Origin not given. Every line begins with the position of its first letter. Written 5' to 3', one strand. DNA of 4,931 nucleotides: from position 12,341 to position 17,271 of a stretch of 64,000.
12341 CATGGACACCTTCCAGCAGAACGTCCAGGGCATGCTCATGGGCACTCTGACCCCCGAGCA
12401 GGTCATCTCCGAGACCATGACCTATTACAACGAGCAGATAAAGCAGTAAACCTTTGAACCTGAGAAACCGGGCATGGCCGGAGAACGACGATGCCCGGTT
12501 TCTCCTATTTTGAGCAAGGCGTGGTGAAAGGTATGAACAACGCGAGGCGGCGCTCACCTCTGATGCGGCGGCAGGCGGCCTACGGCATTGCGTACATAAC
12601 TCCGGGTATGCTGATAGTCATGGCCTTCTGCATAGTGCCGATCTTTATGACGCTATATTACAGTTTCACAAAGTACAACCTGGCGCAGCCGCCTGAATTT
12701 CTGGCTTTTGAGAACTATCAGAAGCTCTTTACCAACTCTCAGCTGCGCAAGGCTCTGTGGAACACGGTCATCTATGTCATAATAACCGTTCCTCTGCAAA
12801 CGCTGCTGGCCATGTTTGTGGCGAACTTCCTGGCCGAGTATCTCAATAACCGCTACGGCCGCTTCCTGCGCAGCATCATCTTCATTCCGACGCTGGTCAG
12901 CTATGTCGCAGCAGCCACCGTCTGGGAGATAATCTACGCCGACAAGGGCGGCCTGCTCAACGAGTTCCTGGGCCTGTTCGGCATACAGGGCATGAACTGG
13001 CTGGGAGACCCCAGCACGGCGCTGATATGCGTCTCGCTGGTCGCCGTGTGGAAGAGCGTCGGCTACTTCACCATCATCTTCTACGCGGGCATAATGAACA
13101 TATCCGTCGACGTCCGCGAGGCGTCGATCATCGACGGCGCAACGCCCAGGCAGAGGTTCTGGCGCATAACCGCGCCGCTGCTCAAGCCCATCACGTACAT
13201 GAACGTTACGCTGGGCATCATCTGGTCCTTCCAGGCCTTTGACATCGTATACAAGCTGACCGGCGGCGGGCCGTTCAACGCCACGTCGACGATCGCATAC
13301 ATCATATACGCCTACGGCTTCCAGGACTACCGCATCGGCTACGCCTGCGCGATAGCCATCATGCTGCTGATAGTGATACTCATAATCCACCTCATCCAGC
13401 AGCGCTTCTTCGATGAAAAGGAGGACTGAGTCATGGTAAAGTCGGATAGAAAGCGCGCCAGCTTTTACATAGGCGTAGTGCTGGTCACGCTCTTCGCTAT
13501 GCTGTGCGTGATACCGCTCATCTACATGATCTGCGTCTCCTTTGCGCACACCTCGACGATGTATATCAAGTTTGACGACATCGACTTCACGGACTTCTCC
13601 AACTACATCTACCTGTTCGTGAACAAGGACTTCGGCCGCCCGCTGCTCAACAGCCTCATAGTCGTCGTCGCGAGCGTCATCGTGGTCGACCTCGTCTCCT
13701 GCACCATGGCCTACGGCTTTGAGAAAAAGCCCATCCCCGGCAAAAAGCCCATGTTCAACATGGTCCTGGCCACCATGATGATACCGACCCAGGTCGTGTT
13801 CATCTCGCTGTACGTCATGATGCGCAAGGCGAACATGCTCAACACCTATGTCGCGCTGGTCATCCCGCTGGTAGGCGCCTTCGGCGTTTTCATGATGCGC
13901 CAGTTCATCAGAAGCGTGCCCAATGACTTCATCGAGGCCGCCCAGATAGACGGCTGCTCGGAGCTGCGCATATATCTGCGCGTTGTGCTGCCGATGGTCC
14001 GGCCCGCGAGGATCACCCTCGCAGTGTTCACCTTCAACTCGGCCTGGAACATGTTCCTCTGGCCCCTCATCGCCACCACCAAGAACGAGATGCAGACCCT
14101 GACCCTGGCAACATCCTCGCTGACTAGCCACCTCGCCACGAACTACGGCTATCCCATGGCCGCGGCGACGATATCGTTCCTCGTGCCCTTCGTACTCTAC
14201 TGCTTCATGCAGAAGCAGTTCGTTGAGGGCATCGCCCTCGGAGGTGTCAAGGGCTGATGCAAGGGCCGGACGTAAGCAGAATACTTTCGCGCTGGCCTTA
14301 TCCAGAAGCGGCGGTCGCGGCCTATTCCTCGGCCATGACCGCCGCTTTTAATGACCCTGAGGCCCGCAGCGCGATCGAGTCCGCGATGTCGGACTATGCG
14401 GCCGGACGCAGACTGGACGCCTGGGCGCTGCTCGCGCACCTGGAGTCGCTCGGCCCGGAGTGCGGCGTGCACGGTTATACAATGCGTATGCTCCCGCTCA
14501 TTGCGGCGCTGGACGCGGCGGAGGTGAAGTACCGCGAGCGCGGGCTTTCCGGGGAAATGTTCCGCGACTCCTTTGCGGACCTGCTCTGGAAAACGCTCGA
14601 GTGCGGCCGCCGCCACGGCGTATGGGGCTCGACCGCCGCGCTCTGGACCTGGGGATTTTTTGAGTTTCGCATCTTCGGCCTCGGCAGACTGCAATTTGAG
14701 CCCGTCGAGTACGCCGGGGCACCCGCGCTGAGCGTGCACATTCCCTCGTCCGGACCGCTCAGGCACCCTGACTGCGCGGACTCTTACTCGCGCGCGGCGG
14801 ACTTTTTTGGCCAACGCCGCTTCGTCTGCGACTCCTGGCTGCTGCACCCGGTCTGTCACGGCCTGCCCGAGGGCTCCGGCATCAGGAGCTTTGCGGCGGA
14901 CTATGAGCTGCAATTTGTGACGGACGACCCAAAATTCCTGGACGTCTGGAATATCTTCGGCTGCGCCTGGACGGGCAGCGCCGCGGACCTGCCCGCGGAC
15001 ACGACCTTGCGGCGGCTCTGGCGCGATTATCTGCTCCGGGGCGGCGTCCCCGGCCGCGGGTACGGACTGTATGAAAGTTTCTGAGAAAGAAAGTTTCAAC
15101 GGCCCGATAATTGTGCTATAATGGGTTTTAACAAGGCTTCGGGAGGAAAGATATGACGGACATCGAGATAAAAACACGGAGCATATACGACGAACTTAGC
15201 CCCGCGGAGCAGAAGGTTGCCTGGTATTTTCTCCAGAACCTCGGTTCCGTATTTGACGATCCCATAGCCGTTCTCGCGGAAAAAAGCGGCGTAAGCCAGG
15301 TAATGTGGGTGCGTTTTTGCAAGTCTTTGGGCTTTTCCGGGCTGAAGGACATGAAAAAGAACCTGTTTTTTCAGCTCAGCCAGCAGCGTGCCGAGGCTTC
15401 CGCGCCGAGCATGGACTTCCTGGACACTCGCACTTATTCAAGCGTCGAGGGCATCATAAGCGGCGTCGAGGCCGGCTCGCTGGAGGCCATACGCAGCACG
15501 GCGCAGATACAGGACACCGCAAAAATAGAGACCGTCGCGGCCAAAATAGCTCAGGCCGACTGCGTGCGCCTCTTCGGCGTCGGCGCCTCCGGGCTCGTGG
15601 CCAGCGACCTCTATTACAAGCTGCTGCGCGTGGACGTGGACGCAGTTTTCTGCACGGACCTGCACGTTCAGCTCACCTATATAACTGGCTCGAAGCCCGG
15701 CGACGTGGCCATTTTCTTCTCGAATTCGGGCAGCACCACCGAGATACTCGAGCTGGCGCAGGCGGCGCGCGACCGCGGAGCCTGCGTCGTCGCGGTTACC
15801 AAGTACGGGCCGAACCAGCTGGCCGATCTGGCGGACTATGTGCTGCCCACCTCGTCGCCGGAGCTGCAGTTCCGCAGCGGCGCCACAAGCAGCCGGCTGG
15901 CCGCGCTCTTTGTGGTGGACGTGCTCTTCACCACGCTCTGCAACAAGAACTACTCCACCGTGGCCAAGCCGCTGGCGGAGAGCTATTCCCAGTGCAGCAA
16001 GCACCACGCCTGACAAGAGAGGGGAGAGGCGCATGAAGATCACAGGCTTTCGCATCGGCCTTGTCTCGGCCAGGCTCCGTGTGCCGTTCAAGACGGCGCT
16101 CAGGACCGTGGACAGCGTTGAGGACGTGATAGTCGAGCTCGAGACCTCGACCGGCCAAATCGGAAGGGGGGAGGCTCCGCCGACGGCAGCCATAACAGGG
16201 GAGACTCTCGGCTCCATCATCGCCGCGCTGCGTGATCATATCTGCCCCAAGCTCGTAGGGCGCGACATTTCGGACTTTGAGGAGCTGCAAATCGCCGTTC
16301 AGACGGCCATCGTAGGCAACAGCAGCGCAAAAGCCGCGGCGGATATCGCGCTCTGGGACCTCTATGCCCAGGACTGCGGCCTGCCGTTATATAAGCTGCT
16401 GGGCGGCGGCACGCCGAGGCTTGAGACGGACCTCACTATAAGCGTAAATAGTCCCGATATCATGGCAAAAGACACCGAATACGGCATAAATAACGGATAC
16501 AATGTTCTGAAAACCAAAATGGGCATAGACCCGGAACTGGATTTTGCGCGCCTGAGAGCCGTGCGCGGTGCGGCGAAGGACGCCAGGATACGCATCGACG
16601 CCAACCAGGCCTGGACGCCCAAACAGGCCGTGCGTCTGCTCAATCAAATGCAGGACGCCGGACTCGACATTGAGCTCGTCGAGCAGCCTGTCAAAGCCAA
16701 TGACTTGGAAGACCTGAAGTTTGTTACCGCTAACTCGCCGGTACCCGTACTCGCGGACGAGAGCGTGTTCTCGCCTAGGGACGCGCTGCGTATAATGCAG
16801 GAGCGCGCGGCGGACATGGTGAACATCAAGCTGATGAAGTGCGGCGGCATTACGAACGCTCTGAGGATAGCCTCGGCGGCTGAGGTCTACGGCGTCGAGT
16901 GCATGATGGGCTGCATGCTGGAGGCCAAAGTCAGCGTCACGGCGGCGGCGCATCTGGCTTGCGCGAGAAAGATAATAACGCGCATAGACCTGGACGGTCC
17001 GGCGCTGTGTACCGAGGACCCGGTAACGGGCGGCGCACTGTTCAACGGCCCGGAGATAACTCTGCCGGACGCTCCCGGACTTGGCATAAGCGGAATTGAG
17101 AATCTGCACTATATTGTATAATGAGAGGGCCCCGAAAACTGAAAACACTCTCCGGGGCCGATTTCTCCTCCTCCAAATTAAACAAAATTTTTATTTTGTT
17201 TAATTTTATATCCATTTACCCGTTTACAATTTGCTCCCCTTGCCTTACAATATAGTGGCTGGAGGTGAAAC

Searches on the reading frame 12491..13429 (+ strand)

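Call 78: search_protein_families(library=pfam, proteins=[window:12491-13429:+], max_evalue=0.00001)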
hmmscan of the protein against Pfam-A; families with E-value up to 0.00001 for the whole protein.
window:12491-13429:+ (312 aa): 1 family
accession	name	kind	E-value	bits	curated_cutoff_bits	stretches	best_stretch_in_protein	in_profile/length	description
PF00528.27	BPD_transp_1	-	1.1e-17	64.8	26.4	1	104-306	34-178/184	Binding-protein-dependent transport system inner membrane component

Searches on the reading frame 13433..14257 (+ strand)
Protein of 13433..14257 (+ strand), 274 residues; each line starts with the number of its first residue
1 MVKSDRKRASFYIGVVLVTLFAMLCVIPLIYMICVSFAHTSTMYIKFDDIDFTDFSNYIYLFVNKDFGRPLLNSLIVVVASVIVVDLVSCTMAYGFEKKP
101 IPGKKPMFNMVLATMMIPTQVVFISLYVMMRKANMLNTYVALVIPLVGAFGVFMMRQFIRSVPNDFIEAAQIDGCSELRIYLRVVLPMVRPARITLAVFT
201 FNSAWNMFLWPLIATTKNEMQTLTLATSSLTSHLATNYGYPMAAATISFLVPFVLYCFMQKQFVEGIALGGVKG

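Call 78: search_protein_families(library=pfam, proteins=[window:13433-14257:+], max_evalue=0.00001)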
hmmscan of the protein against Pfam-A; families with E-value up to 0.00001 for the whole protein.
window:13433-14257:+ (274 aa): 1 family
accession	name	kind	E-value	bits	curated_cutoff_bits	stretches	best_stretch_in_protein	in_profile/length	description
PF00528.27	BPD_transp_1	-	2.4e-20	73.5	26.4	1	103-264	16-179/184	Binding-protein-dependent transport system inner membrane component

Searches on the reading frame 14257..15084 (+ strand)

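Call 78: search_protein_families(library=pfam, proteins=[window:14257-15084:+], max_evalue=0.00001)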
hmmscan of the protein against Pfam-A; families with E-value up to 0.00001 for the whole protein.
window:14257-15084:+ (275 aa): 2 families
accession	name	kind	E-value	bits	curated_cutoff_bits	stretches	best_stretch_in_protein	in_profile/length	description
PF18164.7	GNAT_C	-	7.3e-28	97.7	22.8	1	139-271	1-141/142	GNAT-like C-terminal domain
PF18082.7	NAT_N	-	9.2e-16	59.4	27.8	1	5-136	2-128/129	N-acyltransferase N-terminal domain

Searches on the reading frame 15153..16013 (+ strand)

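Call 78: search_protein_families(library=pfam, proteins=[window:15153-16013:+], max_evalue=0.00001)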
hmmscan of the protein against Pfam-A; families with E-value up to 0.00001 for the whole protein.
window:15153-16013:+ (286 aa): 3 families
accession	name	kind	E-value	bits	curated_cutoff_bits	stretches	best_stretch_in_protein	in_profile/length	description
PF01380.27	SIS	-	5e-15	55.9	25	1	132-260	2-130/131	SIS domain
PF01418.23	HTH_6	-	1.1e-13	51.4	28.3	1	7-77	6-76/77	Helix-turn-helix domain, rpiR family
PF13580.11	SIS_2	-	4.5e-10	40.1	27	1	179-216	100-137/138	SIS domain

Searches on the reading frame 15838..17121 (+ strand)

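Call 78: search_protein_families(library=pfam, proteins=[window:15838-17121:+], max_evalue=0.00001)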
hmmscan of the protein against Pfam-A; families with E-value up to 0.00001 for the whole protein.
window:15838-17121:+ (427 aa): 3 families
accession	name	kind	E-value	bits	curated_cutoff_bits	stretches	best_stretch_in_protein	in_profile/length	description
PF13378.12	MR_MLE_C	-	2.9e-52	178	29.4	1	218-418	11-214/219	Enolase C-terminal domain-like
PF02746.21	MR_MLE_N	-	2.5e-21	76.5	22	1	77-189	10-117/117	Mandelate racemase / muconate lactonizing enzyme, N-terminal domain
PF07476.17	MAAL_C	-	1.7e-06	27.9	27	1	296-378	134-217/249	Methylaspartate ammonia-lyase C-terminus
